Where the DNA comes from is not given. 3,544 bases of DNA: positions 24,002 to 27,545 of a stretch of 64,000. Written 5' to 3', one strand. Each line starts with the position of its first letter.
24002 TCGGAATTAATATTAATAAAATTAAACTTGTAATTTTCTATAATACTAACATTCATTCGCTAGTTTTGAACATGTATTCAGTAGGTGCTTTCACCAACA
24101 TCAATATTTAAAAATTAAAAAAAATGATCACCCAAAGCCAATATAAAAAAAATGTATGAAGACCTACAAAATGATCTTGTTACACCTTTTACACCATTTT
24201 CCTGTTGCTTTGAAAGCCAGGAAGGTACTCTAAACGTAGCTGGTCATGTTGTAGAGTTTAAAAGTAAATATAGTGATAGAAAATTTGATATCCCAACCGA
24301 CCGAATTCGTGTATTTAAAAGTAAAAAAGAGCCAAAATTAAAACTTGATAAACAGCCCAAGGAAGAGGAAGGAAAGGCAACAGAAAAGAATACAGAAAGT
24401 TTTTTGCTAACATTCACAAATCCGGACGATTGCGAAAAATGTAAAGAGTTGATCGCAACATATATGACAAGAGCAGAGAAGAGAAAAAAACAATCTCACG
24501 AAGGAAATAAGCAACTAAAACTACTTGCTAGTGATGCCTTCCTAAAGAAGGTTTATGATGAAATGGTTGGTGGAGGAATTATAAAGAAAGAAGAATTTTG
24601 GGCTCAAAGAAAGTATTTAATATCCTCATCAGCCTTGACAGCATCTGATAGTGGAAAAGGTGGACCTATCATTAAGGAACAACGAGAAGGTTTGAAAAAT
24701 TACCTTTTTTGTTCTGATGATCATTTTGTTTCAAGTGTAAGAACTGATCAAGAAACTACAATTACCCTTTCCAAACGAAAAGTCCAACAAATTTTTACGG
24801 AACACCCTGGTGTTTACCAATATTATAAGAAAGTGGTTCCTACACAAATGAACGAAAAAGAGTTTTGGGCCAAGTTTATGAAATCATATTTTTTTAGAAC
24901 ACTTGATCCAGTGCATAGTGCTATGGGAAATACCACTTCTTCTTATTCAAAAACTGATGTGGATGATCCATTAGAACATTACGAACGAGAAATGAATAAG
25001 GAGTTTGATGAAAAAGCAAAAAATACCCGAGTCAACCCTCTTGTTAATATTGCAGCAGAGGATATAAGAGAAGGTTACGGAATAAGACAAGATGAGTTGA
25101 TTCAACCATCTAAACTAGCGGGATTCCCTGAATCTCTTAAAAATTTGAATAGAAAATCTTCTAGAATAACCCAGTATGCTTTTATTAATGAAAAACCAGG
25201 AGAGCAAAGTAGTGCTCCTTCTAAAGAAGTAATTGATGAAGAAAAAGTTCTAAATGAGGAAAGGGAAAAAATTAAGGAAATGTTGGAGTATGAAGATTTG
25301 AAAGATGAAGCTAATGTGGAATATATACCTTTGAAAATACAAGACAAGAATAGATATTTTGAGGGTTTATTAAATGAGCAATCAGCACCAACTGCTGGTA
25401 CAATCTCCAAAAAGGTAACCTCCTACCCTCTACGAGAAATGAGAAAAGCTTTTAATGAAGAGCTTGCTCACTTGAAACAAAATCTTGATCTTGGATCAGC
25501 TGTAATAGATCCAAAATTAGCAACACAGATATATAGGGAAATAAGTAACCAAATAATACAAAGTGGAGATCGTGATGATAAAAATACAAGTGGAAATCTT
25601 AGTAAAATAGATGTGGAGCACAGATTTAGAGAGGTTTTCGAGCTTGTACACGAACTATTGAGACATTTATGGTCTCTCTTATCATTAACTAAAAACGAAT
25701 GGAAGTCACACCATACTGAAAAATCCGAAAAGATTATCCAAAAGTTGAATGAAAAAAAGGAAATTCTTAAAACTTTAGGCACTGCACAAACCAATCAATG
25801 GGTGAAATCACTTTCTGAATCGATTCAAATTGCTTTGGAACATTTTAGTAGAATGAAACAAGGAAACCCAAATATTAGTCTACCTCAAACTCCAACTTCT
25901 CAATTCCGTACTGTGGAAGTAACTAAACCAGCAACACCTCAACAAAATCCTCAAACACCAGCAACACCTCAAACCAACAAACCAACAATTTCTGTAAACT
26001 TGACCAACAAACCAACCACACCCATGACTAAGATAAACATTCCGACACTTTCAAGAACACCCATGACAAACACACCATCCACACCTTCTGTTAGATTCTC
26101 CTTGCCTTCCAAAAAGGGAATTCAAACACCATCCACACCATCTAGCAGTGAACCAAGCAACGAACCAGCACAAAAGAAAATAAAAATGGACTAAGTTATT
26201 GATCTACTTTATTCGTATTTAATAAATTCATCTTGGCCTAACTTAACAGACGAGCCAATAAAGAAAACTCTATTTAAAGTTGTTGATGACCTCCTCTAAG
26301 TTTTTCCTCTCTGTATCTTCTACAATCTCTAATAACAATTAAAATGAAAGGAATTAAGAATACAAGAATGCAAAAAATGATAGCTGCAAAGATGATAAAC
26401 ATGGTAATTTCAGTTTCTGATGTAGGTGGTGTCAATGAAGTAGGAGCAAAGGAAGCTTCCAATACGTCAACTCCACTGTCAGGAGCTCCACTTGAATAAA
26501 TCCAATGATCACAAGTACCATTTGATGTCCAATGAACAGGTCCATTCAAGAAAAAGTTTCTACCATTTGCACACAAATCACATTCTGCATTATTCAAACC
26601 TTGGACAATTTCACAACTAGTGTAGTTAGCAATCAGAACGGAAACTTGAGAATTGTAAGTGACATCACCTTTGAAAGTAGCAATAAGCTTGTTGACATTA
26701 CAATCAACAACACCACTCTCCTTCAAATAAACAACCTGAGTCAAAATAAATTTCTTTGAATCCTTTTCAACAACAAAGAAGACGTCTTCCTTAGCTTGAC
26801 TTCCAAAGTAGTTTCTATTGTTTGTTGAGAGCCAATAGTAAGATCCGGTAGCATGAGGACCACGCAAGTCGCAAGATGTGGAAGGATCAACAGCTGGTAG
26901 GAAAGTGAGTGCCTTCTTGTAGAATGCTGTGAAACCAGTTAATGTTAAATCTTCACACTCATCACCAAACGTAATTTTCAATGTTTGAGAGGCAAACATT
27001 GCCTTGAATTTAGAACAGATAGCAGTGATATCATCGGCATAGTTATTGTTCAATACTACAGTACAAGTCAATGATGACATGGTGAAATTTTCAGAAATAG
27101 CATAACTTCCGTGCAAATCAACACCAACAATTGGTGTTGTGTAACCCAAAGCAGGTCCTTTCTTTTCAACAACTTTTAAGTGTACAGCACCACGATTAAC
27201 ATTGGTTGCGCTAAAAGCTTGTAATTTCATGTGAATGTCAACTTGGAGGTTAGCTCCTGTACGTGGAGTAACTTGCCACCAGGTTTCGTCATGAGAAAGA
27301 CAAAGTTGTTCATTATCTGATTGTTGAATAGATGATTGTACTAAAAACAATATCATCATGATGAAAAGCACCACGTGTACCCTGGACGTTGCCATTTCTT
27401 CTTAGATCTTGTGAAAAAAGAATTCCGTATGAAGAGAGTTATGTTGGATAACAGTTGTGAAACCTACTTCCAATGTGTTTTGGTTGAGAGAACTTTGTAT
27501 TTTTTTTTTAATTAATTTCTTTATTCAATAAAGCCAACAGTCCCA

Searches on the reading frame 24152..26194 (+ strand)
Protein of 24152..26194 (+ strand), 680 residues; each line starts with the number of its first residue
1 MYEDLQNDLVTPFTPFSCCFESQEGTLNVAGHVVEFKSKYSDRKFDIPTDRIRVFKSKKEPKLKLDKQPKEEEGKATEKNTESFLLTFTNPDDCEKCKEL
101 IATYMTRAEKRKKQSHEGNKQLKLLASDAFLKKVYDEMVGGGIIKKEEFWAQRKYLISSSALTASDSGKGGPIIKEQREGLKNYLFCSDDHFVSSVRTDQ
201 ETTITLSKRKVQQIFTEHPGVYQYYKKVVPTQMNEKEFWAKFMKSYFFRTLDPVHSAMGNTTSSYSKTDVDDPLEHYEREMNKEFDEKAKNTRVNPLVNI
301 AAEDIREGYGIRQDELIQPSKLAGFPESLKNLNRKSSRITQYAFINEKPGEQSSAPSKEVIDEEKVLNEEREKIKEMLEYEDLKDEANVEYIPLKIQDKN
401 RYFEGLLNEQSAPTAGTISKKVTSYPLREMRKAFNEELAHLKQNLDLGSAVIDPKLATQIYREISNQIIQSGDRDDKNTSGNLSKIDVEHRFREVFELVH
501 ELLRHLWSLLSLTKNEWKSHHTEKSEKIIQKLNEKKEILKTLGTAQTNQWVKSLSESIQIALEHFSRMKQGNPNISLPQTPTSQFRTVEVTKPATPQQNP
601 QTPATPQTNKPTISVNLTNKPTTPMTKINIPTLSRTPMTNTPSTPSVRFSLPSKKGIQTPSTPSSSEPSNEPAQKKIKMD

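Call 13: search_protein_families(library=pfam, proteins=[window:24152-26194:+], max_evalue=0.001)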
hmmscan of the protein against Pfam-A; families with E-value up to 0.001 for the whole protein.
window:24152-26194:+ (680 aa): 1 family
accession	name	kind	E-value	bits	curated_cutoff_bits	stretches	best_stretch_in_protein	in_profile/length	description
PF03909.22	BSD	-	9.6e-09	35.6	24.6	1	207-245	10-48/58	BSD domain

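Call 92: search_solved_structures(query=window:24152-26191:+, max_evalue=0.001)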
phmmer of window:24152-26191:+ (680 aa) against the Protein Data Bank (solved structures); distinct sequences matched with E-value up to 0.001: 12.
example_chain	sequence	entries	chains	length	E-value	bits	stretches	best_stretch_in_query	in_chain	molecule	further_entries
29vf_2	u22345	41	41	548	8.2e-18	67.6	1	93-511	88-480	General transcription factor IIH subunit 1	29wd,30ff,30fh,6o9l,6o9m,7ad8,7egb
28jm_C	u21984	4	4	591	9.4e-18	67.4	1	93-511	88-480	General transcription factor IIH subunit 1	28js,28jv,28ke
8ebt_C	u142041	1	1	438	1.9e-16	63.1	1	123-511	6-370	General transcription factor IIH subunit 1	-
7k01_1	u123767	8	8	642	2.4e-09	39.7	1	119-468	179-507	General transcription and DNA repair factor IIH subunit TFB1 | TFB1 isoform 1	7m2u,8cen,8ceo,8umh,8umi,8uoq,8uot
7k04_1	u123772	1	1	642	2.4e-09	39.7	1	119-468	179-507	General transcription and DNA repair factor IIH subunit TFB1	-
7o4i_1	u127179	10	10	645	2.4e-09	39.7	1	119-468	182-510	General transcription and DNA repair factor IIH subunit TFB1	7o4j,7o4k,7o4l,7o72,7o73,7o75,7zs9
6nmi_C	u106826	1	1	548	3.7e-09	39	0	211-249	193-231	General transcription factor IIH subunit 1, p62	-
7ml3_1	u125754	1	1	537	2.1e-05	26.7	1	120-252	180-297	Tfb1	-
7ml0_1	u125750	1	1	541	2.2e-05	26.6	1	120-252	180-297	DNA-directed RNA polymerase subunit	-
7ml1_1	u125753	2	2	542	2.2e-05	26.6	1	120-252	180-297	Tfb1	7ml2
7ml4_1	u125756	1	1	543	2.2e-05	26.6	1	120-252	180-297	Tfb1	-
5oqm_1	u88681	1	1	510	0.00064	21.7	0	204-250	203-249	General transcription and DNA repair factor IIH subunit TFB1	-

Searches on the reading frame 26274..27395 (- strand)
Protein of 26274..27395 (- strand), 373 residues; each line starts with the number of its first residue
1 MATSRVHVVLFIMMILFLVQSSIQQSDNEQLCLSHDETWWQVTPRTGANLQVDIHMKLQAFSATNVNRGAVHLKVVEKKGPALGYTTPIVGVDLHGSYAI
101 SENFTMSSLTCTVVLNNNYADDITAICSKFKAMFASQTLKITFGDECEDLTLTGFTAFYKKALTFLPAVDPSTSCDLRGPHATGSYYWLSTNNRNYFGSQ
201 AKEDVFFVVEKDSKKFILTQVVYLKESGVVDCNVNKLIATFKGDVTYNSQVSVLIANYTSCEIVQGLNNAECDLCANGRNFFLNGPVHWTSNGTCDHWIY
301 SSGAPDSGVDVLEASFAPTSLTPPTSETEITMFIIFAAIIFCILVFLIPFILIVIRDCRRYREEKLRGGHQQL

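Call 13: search_protein_families(library=pfam, proteins=[window:26274-27395:-], max_evalue=0.001)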
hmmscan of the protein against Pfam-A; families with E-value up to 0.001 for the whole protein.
window:26274-27395:- (373 aa): 0 families

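Call 91: search_solved_structures(query=window:26277-27395:-, max_evalue=0.001)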
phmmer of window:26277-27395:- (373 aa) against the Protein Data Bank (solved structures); distinct sequences matched with E-value up to 0.001: 0.
